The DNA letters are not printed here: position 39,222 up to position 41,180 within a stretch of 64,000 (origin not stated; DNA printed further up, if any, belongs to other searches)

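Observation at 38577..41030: Archaeosortase-like domain fused in one ORF to a phosphatidylserine decarboxylase and coupled to a PssA-type synthase: a hard-wired protein-lipid anchoring cassette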

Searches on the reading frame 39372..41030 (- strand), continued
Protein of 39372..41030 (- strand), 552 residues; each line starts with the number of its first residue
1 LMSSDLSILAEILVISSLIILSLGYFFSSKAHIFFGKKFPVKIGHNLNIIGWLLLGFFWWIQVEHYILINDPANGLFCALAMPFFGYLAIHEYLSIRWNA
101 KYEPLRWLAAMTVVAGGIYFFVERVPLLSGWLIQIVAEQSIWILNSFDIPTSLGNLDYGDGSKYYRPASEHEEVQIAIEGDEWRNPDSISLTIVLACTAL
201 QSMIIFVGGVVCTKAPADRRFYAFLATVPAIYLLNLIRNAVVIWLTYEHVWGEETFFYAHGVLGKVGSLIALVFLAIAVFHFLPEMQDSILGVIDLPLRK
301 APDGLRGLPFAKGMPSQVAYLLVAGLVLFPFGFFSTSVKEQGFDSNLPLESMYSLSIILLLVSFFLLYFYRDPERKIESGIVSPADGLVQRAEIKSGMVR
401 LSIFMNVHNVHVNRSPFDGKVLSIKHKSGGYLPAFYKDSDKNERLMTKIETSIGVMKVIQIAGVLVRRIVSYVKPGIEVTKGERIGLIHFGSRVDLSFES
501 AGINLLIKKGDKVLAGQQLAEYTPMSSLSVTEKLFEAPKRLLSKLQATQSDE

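Call 23: find_homologous_proteins(query=P0125, max_evalue=1e-10)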
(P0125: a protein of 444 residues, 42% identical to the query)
Query P0125 (444 aa): 2939 proteins with E <= 1e-10 among 8000 candidates; the best 120 are listed.
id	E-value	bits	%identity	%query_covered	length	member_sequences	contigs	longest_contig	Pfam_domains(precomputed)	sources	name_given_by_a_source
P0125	4.6e-284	960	100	100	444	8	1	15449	PF09721.16,PF02666.21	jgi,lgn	jgi:phosphatidylserine decarboxylase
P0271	1.3e-201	688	70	100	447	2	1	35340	PF09721.16,PF02666.21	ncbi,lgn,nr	ncbi:MAG: archaeosortase A [Candidatus Thermoplasmatota archaeon]|nr:archaeosortase A [Candidatus Th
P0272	1.2e-200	685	70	96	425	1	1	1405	PF09721.16,PF02666.21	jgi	jgi:phosphatidylserine decarboxylase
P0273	7.0e-200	683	68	100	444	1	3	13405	PF09721.16,PF02666.21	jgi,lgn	-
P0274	4.9e-198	676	68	100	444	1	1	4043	PF09721.16,PF02666.21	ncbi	-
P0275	2.0e-195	668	68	100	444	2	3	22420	PF09721.16,PF02666.21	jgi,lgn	-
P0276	2.6e-156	539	56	100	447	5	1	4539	PF09721.16,PF02666.21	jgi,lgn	jgi:phosphatidylserine decarboxylase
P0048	1.3e-65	240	35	99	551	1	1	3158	PF09721.16,PF02666.21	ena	-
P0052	2.1e-65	240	35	99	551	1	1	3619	PF09721.16,PF02666.21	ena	-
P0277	6.0e-65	238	38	93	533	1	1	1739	PF09721.16,PF02666.21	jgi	jgi:phosphatidylserine decarboxylase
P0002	1.6e-64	237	35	99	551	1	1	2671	PF09721.16,PF02666.21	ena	-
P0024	2.4e-64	236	35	99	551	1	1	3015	PF09721.16,PF02666.21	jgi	-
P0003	2.8e-64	236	35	99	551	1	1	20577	PF09721.16,PF02666.21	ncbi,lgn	-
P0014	5.7e-64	235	36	92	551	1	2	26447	PF09721.16,PF02666.21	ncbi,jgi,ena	ncbi:MAG: archaeosortase A [Candidatus Poseidoniales archaeon]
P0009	1.0e-63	234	35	99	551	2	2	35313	PF09721.16,PF02666.21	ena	-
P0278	1.9e-63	233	36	100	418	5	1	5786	PF09721.16,PF02666.21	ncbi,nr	ncbi:MAG: archaeosortase A [Candidatus Thermoplasmatota archaeon]|nr:archaeosortase A [Candidatus Th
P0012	1.9e-63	233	35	99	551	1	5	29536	PF09721.16,PF02666.21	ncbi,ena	ncbi:MAG: archaeosortase A [Candidatus Poseidoniales archaeon]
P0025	2.7e-63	233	35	99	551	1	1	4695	PF09721.16,PF02666.21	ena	-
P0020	3.2e-63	232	35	99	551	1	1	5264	PF09721.16,PF02666.21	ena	-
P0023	3.6e-63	232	35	99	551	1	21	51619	PF09721.16,PF02666.21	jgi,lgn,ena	-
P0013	5.0e-63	232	35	99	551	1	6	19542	PF09721.16,PF02666.21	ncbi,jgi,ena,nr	ncbi:MAG: hypothetical protein CMG26_06990 [Candidatus Marinimicrobia bacterium]|nr:hypothetical pro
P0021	5.4e-63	232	35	99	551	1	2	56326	PF09721.16,PF02666.21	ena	-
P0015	5.5e-63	232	35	99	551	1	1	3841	PF09721.16,PF02666.21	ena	-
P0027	5.7e-63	232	34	99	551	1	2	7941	PF09721.16,PF02666.21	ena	-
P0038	8.6e-63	231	34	99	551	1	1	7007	PF09721.16,PF02666.21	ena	-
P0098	1.0e-62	231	34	100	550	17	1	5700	PF09721.16,PF02666.21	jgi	-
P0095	2.3e-62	230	34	98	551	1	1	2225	PF09721.16,PF02666.21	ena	-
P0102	1.9e-61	227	34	92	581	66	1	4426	PF09721.16,PF02666.21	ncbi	-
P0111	3.1e-59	219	32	100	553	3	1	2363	PF09721.16,PF02666.21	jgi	-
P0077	8.1e-57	211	32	99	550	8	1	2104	PF09721.16,PF02666.21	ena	-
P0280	3.3e-33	134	46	36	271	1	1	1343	PF02666.21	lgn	-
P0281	1.2e-29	122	43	42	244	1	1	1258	PF02666.21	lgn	-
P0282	1.0e-28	119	41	41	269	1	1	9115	PF02666.21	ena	-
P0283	1.4e-28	118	45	37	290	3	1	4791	PF00364.29,PF02666.21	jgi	-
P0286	8.4e-28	116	39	33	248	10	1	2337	PF02666.21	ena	-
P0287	1.8e-27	115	48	35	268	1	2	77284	PF02666.21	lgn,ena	-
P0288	2.5e-27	114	45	34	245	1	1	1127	PF02666.21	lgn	-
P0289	4.1e-27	113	47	34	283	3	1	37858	PF02666.21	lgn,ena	-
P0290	5.2e-27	113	43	41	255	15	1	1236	PF02666.21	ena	-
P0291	6.1e-27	113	40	43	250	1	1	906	PF02666.21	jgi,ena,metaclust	metaclust:\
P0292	8.3e-27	112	40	41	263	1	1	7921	PF02666.21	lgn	-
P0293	1.3e-26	112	40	33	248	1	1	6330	PF02666.21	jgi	jgi:phosphatidylserine decarboxylase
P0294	1.7e-26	111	42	32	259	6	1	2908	PF02666.21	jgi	-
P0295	1.9e-26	111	39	33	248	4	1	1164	PF02666.21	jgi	-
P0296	2.0e-26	111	43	37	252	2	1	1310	PF02666.21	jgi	-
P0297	2.8e-26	111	38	33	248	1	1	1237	PF02666.21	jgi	jgi:phosphatidylserine decarboxylase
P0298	3.0e-26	111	41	36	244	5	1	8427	PF02666.21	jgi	jgi:phosphatidylserine decarboxylase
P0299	4.3e-26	110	39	25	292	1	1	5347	PF02666.21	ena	-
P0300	4.3e-26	110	37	46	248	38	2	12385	PF02666.21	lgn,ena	-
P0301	5.0e-26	110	44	33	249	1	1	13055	PF02666.21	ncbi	-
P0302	6.7e-26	109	40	35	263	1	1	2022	PF02666.21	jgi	-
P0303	7.1e-26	109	44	33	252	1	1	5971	PF02666.21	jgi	-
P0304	8.1e-26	109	43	36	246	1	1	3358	PF02666.21,PF25917.1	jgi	-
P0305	1.4e-25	108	44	34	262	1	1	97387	PF02666.21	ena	-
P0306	2.2e-25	108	44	31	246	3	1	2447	PF02666.21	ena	-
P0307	2.6e-25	107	39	35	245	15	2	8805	PF02666.21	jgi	jgi:phosphatidylserine decarboxylase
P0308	2.8e-25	107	43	34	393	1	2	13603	PF01790.24,PF02666.21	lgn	-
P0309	3.1e-25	107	44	36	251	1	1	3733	PF02666.21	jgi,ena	-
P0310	3.4e-25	107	47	32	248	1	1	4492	PF02666.21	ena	-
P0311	3.8e-25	107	44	35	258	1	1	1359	PF02666.21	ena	-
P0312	4.0e-25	107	38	37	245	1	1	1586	PF02666.21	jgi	-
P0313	4.4e-25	107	41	35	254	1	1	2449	PF02666.21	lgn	-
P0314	4.4e-25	107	35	47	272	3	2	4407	PF02666.21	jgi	-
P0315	5.4e-25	106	39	47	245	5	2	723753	PF02666.21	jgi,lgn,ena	-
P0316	7.6e-25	106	42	35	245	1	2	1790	PF02666.21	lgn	-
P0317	9.0e-25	106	43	35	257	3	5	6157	PF02666.21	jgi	jgi:phosphatidylserine decarboxylase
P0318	1.1e-24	105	44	33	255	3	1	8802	PF02666.21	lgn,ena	-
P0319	1.1e-24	105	45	34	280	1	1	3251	PF02666.21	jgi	jgi:phosphatidylserine decarboxylase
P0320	1.4e-24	105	40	36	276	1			PF02666.21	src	-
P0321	1.5e-24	105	41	36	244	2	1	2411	PF02666.21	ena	-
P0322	1.7e-24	105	43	36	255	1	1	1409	PF02666.21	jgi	jgi:phosphatidylserine decarboxylase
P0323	1.8e-24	105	39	33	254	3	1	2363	PF02666.21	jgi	-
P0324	2.1e-24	105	40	36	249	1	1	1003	PF02666.21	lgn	-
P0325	2.1e-24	105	43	36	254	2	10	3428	PF02666.21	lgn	-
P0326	2.1e-24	105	40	33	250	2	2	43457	PF02666.21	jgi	-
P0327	2.6e-24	104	39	42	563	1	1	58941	PF01450.26,PF03446.22,PF02666.21,PF02826.26,PF03807.24,PF07991.19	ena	-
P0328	3.3e-24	104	39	34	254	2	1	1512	PF02666.21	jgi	jgi:phosphatidylserine decarboxylase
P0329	4.2e-24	103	40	35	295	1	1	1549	PF02666.21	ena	-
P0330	4.9e-24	103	40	37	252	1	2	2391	PF02666.21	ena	-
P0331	6.0e-24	103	38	42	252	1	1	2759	PF02666.21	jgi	jgi:phosphatidylserine decarboxylase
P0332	6.1e-24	103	42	36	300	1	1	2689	PF02666.21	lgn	-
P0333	6.2e-24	103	39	37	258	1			PF02666.21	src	-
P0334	6.3e-24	103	41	35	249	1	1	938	PF02666.21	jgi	jgi:phosphatidylserine decarboxylase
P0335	6.4e-24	103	42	35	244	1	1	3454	PF02666.21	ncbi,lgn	-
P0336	7.7e-24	103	40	37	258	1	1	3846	PF02666.21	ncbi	-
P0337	7.7e-24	103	40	42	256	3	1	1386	PF02666.21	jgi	jgi:phosphatidylserine decarboxylase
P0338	8.0e-24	103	40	34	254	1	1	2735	PF02666.21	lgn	-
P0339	9.4e-24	102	43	35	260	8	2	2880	PF02666.21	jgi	jgi:phosphatidylserine decarboxylase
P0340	9.9e-24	102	41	36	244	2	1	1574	PF02666.21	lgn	-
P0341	1.0e-23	102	41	36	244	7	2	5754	PF02666.21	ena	-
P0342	1.2e-23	102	37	33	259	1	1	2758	PF02666.21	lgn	-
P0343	1.3e-23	102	35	40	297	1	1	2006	PF02666.21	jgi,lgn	jgi:phosphatidylserine decarboxylase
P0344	1.4e-23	102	41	37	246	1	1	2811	PF02666.21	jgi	jgi:phosphatidylserine decarboxylase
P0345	1.8e-23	101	41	37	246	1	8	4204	PF02666.21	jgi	jgi:phosphatidylserine decarboxylase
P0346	1.8e-23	101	41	37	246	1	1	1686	PF02666.21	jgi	jgi:phosphatidylserine decarboxylase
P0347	1.8e-23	101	41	37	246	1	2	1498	PF02666.21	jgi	jgi:phosphatidylserine decarboxylase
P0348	2.0e-23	101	41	36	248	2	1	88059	PF02666.21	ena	-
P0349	2.2e-23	101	42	33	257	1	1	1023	PF02666.21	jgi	jgi:phosphatidylserine decarboxylase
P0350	2.6e-23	101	40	33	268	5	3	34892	PF02666.21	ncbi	ncbi:MAG: phosphatidylserine decarboxylase family protein [Desulfohalobiaceae bacterium]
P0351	2.6e-23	101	40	35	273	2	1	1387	PF02666.21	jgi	jgi:phosphatidylserine decarboxylase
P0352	2.7e-23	101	41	36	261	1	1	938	PF02666.21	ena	-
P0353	3.1e-23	101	40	39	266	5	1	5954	PF02666.21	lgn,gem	-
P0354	3.5e-23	100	41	39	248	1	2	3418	PF02666.21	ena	-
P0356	3.6e-23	100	41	36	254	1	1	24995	PF02666.21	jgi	jgi:phosphatidylserine decarboxylase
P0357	3.8e-23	100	41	33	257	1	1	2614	PF02666.21,PF25917.1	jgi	-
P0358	4.1e-23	100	40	33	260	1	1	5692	PF02666.21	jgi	jgi:phosphatidylserine decarboxylase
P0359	4.2e-23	100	41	37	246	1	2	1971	PF02666.21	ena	-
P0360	4.4e-23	100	39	36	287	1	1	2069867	PF02666.21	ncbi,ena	-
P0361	4.6e-23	100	41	37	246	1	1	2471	PF02666.21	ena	-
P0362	4.6e-23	100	41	37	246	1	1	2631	PF02666.21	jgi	jgi:phosphatidylserine decarboxylase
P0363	4.6e-23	100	41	37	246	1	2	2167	PF02666.21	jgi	-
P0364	4.7e-23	100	37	36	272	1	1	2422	PF02666.21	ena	-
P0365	4.8e-23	100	36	35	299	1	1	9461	PF02666.21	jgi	-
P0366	4.9e-23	100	39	37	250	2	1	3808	PF02666.21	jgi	jgi:phosphatidylserine decarboxylase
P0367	5.0e-23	100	39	36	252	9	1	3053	PF02666.21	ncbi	ncbi:MAG: phosphatidylserine decarboxylase family protein [Desulfoferrobacter sp.]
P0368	5.0e-23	100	38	41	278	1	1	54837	PF02666.21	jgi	jgi:phosphatidylserine decarboxylase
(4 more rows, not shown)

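Call 26: find_encoding_contigs(protein=P0271, flank=8000, max_places=2)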
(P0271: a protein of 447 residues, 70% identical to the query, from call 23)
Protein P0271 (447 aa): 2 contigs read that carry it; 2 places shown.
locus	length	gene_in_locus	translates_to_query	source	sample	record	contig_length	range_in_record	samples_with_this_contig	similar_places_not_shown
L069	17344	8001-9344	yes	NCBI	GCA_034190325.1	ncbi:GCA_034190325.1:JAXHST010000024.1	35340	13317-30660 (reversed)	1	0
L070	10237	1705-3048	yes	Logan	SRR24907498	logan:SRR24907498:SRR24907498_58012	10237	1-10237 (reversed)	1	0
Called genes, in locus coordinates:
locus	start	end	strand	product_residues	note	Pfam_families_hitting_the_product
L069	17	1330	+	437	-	PF07790:Pilin_N, PF07705:CARDB, PF20773:InhA-like_MAM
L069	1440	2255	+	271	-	PF23960:DUF7289 (weak)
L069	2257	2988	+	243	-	PF13481:AAA_25 (weak), PF23442:DUF7125, PF06745:ATPase, PF07088:GvpD_P-loop (weak)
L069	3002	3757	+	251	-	PF01048:PNP_UDP_1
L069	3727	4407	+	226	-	PF00156:Pribosyltran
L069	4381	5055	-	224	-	-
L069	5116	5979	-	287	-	PF01063:Aminotran_4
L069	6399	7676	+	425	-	PF00009:GTP_EFTU, PF14578:GTP_EFTU_D4 (faint), PF03144:GTP_EFTU_D2, PF03143:GTP_EFTU_D3, PF22594:GTP-eEF1A_C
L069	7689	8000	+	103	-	PF00338:Ribosomal_S10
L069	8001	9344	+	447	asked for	PF09721:Exosortase_EpsH, PF02666:PS_Dcarbxylase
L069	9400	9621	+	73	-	-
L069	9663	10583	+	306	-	PF03144:GTP_EFTU_D2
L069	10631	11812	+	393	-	PF03415:Peptidase_C11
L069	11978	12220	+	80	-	-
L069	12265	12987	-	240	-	PF00590:TP_methylase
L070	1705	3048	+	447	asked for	PF09721:Exosortase_EpsH, PF02666:PS_Dcarbxylase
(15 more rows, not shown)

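Call 27: find_encoding_contigs(protein=P0278, flank=8000, max_places=2)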
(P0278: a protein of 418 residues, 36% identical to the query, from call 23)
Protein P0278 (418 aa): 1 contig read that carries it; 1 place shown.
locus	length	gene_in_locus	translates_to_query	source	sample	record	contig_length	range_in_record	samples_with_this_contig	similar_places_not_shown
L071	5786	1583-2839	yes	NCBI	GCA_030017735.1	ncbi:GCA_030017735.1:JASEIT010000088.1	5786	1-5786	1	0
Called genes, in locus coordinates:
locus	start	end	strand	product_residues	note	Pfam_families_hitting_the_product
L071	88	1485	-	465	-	PF22641:TiaS_TCKD, PF08489:TiaS_FLD, PF23783:Zn_ribbon_TiaS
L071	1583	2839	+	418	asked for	PF09721:Exosortase_EpsH, PF02666:PS_Dcarbxylase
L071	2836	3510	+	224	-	PF01066:CDP-OH_P_transf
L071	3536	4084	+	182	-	PF03266:NTPase_1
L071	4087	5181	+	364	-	PF02005:TRM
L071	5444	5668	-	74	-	-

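Call 33: predict_structure(alignment_id=A2)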
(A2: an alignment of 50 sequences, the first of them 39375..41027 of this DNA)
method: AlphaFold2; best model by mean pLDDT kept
length: 551 residues; sequences in the alignment: 50
mean_pLDDT: 87.5   pTM: 0.82
mean pLDDT of the five models: 87.5, 87.0, 86.0, 86.0, 84.5
residues with pLDDT >= 90: 280; 70-90: 245; 50-70: 21; < 50: 5
segments of 3 or more residues with pLDDT < 50: 1-3
pLDDT, mean of each block of 10 residues (from residue 1): 64 94 88 80 95 95 85 90 96 89 93 90 88 94 90 82 61 82 82 83 89 92 92 93 90 85 85 90 93 89 79 88 96 85 85 96 91 90 95 91 89 94 92 83 94 91 79 94 86 90 92 94 79 77 66 45
secondary structure, 60 per line:
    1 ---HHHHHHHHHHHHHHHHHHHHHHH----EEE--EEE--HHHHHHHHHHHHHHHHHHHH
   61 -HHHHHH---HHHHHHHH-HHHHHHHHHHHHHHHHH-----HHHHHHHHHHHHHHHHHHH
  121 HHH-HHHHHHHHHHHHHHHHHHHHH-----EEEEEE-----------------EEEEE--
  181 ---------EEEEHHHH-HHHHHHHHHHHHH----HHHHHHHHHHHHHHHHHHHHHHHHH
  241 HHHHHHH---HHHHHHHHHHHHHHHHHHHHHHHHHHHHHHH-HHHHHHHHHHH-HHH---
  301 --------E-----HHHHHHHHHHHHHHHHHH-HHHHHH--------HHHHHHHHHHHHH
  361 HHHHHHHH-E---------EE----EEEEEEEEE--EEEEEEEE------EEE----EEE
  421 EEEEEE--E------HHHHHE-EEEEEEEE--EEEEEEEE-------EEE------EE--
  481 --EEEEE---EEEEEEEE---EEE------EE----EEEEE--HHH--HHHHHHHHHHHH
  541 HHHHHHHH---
elements in order: H4-26 E31-33 E36-38 H41-60 H62-67 H71-78 H80-96 H102-123 H125-145 E151-156 E174-178 E190-193 H194-197 H199-211 H216-247 H251-281 H283-293 H315-332 H334-339 H348-368 E386-394 E397-404 E411-413 E418-426 H436-440 E443-450 E453-460 E468-470 E483-487 E491-498 E502-504 E517-521 H529-548
